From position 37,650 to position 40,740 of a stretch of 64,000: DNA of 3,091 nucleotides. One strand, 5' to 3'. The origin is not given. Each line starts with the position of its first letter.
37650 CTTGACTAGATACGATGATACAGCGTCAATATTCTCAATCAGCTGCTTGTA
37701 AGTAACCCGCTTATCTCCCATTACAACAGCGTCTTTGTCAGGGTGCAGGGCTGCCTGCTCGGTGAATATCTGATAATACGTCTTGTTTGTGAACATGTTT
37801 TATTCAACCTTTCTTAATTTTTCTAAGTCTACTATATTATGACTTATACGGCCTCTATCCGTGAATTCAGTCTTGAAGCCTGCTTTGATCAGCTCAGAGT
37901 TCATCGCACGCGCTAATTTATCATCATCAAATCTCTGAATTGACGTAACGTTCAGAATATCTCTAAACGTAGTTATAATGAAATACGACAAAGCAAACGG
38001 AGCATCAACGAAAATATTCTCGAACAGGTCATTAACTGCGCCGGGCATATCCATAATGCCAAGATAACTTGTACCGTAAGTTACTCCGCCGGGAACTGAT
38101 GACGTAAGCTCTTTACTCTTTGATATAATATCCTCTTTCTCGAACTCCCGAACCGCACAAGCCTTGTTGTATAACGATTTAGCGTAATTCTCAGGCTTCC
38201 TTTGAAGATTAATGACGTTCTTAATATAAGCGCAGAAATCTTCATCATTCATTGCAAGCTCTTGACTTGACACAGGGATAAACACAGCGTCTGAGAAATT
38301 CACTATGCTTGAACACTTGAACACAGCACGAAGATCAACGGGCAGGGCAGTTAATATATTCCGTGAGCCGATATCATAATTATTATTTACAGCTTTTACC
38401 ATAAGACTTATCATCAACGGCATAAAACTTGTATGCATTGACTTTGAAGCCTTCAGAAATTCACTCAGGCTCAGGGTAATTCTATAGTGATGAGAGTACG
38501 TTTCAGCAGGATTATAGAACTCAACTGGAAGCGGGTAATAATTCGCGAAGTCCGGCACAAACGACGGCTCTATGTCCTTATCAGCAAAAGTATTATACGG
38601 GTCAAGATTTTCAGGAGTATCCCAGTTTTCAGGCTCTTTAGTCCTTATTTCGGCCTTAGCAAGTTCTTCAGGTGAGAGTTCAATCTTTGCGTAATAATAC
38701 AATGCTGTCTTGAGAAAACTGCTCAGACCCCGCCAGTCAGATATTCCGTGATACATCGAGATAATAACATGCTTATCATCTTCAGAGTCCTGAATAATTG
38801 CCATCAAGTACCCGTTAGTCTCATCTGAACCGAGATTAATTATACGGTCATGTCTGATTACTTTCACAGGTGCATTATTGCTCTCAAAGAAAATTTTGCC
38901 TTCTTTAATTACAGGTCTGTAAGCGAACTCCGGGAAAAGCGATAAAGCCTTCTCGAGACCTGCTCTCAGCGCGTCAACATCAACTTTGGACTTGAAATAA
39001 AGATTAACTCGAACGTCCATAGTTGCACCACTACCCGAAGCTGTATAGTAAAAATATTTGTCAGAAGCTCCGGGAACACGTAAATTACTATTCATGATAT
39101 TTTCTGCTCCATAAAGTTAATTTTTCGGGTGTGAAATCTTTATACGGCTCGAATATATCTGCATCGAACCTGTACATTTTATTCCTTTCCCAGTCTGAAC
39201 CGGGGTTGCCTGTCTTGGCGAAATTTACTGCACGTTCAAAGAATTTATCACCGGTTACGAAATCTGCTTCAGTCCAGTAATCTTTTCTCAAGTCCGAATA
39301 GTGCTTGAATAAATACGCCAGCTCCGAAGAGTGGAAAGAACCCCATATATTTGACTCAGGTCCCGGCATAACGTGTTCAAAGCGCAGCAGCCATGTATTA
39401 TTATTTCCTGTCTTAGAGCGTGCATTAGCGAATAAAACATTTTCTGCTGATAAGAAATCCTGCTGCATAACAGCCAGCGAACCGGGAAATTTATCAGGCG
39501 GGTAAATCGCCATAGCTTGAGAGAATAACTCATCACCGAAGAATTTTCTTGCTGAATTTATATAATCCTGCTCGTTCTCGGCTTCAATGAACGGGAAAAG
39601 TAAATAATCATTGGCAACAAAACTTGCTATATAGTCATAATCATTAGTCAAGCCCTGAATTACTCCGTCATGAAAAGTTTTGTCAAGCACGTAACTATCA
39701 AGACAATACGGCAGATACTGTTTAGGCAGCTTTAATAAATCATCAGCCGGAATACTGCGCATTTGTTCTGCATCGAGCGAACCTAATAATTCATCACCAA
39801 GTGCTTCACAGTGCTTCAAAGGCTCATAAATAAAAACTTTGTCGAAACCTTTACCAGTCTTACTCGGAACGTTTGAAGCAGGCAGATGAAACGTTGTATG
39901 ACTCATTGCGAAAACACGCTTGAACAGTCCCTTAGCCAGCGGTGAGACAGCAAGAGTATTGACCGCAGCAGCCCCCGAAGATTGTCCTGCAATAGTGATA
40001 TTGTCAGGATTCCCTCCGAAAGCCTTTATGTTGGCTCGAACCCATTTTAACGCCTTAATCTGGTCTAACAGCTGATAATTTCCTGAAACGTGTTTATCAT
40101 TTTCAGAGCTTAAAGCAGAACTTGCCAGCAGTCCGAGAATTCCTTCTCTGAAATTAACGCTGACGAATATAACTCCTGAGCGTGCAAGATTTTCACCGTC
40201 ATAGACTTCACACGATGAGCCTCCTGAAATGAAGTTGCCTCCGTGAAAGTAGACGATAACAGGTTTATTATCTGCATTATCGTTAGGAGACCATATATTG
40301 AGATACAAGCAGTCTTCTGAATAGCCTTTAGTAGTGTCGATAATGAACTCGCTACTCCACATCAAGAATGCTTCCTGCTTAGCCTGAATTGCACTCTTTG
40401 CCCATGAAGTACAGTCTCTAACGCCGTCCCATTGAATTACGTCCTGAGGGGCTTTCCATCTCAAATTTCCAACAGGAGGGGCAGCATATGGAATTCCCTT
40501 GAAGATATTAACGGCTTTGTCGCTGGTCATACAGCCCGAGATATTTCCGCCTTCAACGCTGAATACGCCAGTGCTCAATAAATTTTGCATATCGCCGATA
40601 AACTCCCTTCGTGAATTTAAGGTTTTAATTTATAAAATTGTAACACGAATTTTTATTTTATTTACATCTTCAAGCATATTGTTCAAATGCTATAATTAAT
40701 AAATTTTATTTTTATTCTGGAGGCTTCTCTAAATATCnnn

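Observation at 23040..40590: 17.5-kb, 13-gene operon for a glyco/acyl conjugate with three adenylating enzymes and two condensation-like enzymes but no carrier protein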

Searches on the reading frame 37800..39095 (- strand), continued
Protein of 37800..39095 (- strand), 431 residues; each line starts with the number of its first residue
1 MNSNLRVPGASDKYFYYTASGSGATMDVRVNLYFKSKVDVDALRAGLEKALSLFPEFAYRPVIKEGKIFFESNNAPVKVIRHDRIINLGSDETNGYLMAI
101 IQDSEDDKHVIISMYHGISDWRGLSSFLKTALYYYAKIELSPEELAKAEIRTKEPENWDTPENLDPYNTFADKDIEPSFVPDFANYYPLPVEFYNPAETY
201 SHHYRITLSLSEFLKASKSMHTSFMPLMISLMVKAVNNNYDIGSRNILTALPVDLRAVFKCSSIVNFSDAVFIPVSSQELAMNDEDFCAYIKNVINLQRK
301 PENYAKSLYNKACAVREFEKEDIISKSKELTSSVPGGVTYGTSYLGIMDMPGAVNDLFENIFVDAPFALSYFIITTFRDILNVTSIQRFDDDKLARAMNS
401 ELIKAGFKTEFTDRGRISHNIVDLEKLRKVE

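Call 79: find_related_loci(query=A1, collection=metagenome_contigs, flank=10000)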
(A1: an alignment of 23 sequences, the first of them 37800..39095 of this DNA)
Query A1 (431 aa) in metagenome_contigs; peptide patterns used: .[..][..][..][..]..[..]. (x = any residue, [..] = any of these).
63 stretches matched a pattern; 31 encode a relative of the query (tblastn E <= 1e-3); 31 distinct loci.
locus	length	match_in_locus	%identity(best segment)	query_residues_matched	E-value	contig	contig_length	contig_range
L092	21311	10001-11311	36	2-429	5e-82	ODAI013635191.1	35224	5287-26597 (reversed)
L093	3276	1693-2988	32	5-430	1e-64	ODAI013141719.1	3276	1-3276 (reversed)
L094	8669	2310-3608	30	4-430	9e-64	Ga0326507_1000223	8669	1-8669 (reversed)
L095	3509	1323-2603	29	9-429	6e-61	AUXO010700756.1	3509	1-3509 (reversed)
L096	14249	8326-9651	27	1-430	4e-50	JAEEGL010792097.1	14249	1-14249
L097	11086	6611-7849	28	5-431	9e-50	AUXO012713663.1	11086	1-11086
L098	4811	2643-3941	29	9-429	1e-47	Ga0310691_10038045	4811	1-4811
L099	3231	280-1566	28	9-427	6e-44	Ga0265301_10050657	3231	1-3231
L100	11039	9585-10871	28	9-427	1e-43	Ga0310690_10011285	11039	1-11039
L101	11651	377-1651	28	6-428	1e-42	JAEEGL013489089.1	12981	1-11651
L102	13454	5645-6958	27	4-431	1e-42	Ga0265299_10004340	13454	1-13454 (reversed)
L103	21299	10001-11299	26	9-429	1e-34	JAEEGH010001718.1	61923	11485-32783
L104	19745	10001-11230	28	15-420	3e-29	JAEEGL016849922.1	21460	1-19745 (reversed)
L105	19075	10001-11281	25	9-430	1e-28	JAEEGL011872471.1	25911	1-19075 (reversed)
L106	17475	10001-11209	24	15-412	4e-27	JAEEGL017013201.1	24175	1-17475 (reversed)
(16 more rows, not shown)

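Call 85: search_protein_families(library=pfam, proteins=[L092:14926-15801:+, L092:15821-16903:+, L092:16900-19035:+, L092:19378-21132:+, L104:609-1625:+, L104:1640-2752:+, L104:6476-7735:+, L104:7717-8673:+, L104:11270-12538:+, L104:12562-13842:+], max_evalue=0.001)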
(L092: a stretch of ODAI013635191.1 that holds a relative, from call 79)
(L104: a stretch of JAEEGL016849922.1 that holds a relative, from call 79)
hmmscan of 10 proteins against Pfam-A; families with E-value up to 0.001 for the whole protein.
L092:14926-15801:+ (291 aa): 2 families
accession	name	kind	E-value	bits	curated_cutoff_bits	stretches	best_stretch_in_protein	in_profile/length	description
PF01636.29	APH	-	3.5e-18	66.7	23.2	1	7-196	5-208/239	Phosphotransferase enzyme family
PF01163.29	RIO1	-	0.00058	20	22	0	144-183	110-149/187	RIO domain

L092:15821-16903:+ (360 aa): 1 family
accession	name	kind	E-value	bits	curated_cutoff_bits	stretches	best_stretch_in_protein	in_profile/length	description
PF01757.29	Acyl_transf_3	-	6.7e-27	94.8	31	1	6-343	1-325/326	Acyltransferase domain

L092:16900-19035:+ (711 aa): 2 families
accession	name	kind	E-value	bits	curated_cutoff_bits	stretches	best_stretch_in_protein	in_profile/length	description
PF00128.31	Alpha-amylase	-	1.1e-29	104.5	22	1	178-367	5-198/446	Alpha amylase, catalytic domain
PF02922.24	CBM_48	-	1e-14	55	22.4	1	34-125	1-83/83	Carbohydrate-binding module 48 (Isoamylase N-terminal domain)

L092:19378-21132:+ (584 aa): 1 family
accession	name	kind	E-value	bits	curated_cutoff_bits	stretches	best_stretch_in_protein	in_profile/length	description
PF07228.17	SpoIIE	-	7e-50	170.1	25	1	390-581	1-191/192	Stage II sporulation protein E (SpoIIE)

L104:609-1625:+ (338 aa): 10 families
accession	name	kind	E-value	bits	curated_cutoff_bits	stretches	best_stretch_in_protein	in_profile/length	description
PF16363.11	GDP_Man_Dehyd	-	6.5e-61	207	27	1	4-324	1-331/332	GDP-mannose 4,6 dehydratase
PF01370.27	Epimerase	-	2e-60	204.6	20.9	1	3-262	1-240/240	NAD dependent epimerase/dehydratase family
PF01073.25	3Beta_HSD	-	8.3e-19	68.1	22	1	4-160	1-157/280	3-beta hydroxysteroid dehydrogenase/isomerase family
PF02719.21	Polysacc_synt_2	-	2.4e-16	60.2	20.2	1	3-183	1-174/293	Polysaccharide biosynthesis protein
PF04321.23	RmlD_sub_bind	-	2.9e-10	40.1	27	1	1-162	1-138/287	RmlD substrate binding domain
PF08659.16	KR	-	4.4e-10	40.2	22.6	1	3-130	3-143/180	KR domain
PF05368.20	NmrA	-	4.5e-09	36.8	27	1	2-124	4-107/298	NmrA-like family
PF00106.31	adh_short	-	2.7e-08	34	26.6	1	3-111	3-119/195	short chain dehydrogenase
PF13460.12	NAD_binding_10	-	2.3e-06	28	27.2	1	7-133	1-109/184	NAD(P)H-binding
PF07993.18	NAD_binding_4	-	6.5e-06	25.9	20.1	1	5-166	1-194/258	Male sterility protein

L104:1640-2752:+ (370 aa): 1 family
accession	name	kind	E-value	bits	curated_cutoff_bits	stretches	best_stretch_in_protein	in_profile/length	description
PF01757.29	Acyl_transf_3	-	2.8e-28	99.4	31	1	11-361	2-324/326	Acyltransferase domain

L104:6476-7735:+ (419 aa): 4 families
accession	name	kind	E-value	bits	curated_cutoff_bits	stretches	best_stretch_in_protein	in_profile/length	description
PF01636.29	APH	-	2.5e-14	54.1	23.2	1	111-301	2-210/239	Phosphotransferase enzyme family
PF01740.26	STAS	-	5.3e-11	42.7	22.6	1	2-103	3-103/106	STAS domain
PF13466.11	STAS_2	-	4.7e-07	30.3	29.2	1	15-93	4-79/80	STAS domain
PF03109.22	ABC1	-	0.00043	19.9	22.9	1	259-286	185-212/244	ABC1 atypical kinase-like domain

L104:7717-8673:+ (318 aa): 3 families
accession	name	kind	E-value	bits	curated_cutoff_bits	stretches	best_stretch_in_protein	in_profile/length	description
PF01636.29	APH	-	2.7e-19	70.3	23.2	1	21-222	5-226/239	Phosphotransferase enzyme family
PF01633.27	Choline_kinase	-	5.5e-05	23.1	29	1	139-267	139-265/300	Choline/ethanolamine kinase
PF02958.26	EcKL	-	9.8e-05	22.3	22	1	159-200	209-255/294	Ecdysteroid kinase-like family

L104:11270-12538:+ (422 aa): 4 families
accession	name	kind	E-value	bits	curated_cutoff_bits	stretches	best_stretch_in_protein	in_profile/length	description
PF01636.29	APH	-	2.2e-14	54.2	23.2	1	111-304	5-212/239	Phosphotransferase enzyme family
PF01740.26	STAS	-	1.1e-09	38.5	22.6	1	2-94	3-97/106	STAS domain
PF13466.11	STAS_2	-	2.2e-07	31.4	29.2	1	12-90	1-79/80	STAS domain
PF02958.26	EcKL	-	9.9e-05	22.2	22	1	252-301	211-260/294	Ecdysteroid kinase-like family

L104:12562-13842:+ (426 aa): 4 families
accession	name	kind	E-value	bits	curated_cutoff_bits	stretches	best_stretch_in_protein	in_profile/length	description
PF01636.29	APH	-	1.7e-13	51.3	23.2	1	114-306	4-210/239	Phosphotransferase enzyme family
PF01740.26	STAS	-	3.2e-11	43.4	22.6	1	5-102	2-101/106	STAS domain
PF13466.11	STAS_2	-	9.3e-07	29.4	29.2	1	16-93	1-78/80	STAS domain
PF19974.5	TCAD9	-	6.6e-05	22.7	40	1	260-301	297-333/429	Ternary complex associated domain 9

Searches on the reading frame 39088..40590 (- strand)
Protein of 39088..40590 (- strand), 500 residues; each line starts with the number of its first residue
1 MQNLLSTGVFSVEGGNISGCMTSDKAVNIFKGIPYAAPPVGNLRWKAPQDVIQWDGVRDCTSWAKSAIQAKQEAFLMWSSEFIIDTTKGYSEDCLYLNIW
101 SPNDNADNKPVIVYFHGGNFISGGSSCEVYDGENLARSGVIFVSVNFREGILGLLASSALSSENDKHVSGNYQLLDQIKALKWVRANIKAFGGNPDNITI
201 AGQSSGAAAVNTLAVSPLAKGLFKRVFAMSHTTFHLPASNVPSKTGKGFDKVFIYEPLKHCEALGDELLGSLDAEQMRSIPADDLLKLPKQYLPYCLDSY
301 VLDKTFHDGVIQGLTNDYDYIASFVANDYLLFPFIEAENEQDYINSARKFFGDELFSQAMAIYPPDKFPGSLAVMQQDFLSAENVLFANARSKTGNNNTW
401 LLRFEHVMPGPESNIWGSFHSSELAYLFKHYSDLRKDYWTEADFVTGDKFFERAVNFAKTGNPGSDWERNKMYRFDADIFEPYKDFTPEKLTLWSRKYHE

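Call 3: search_protein_families(library=pfam, proteins=[window:39088-40590:-], max_evalue=0.01)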
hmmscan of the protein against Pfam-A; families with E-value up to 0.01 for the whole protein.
window:39088-40590:- (500 aa): 3 families
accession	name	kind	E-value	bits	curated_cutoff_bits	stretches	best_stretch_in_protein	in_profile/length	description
PF00135.34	COesterase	-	2.8e-82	277.7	27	1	11-469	6-477/515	Carboxylesterase family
PF20434.5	BD-FAE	-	3.5e-09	36.9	26.8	1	97-216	1-109/215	BD-FAE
PF07859.19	Abhydrolase_3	-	2.2e-08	34.6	25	1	175-241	50-112/210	alpha/beta hydrolase fold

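Call 5: search_protein_families(library=ncbifam, proteins=[window:39088-40590:-], max_evalue=0.01)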
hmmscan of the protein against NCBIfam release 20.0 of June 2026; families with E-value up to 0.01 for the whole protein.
window:39088-40590:- (500 aa): 3 families
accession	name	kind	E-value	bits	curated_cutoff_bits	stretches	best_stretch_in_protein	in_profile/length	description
NF058653.1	LipP1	equivalog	1.8e-10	40.2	350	2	175-209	123-157/300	LipP1 family hormone-sensitive lipase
NF052354.1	EstLipQMycob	equivalog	8.5e-08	31.2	700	1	97-233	151-274/418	esterase LipQ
NF033149.0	CHL_hydrolase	equivalog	0.001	18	500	1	99-215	65-167/310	chloramphenicol hydrolase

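Call 80: search_solved_structures(query=window:39088-40590:-, max_evalue=1e-20)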
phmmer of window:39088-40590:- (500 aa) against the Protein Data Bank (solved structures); distinct sequences matched with E-value up to 1e-20: 149 (the best 60 are shown).
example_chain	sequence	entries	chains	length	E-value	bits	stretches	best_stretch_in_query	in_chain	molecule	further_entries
8s6d_A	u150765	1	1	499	1.3e-54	189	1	27-466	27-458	Fumonisin B1 esterase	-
1qe3_A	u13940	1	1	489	6.9e-54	186.5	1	13-466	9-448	PARA-NITROBENZYL ESTERASE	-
1c7j_A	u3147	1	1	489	1.8e-53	185.2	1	13-466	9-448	PROTEIN (PARA-NITROBENZYL ESTERASE)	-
1c7i_A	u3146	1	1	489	5.5e-52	180.3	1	13-466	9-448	PROTEIN (PARA-NITROBENZYL ESTERASE)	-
8wdm_A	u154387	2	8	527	9.1e-51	176.2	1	22-230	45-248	Carboxylic ester hydrolase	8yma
8xrz_A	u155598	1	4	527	2.4e-50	174.9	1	22-230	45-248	Carboxylic ester hydrolase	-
2xmb_A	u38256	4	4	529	5.7e-50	173.6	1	24-237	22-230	CHOLINESTERASE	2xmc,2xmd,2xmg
6emi_A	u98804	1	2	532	7.8e-50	173.2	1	24-231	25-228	Cholinesterase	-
1p0i_A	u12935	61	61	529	1e-49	172.8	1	24-237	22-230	Cholinesterase | BUTYRYLCHOLINESTERASE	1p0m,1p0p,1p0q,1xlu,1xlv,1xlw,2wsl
9rzp_A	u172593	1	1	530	1e-49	172.8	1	24-237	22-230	Cholinesterase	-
2xqf_A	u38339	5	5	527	1.1e-49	172.7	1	24-237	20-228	CHOLINESTERASE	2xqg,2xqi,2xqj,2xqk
6r6v_A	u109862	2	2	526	1.1e-49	172.7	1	24-237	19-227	Cholinesterase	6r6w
6qaa_A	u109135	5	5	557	1.2e-49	172.6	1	14-237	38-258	Cholinesterase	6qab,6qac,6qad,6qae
2pm8_A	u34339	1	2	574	1.4e-49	172.4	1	24-237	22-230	Cholinesterase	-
2wif_A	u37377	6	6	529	1.4e-49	172.4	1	24-237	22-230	CHOLINESTERASE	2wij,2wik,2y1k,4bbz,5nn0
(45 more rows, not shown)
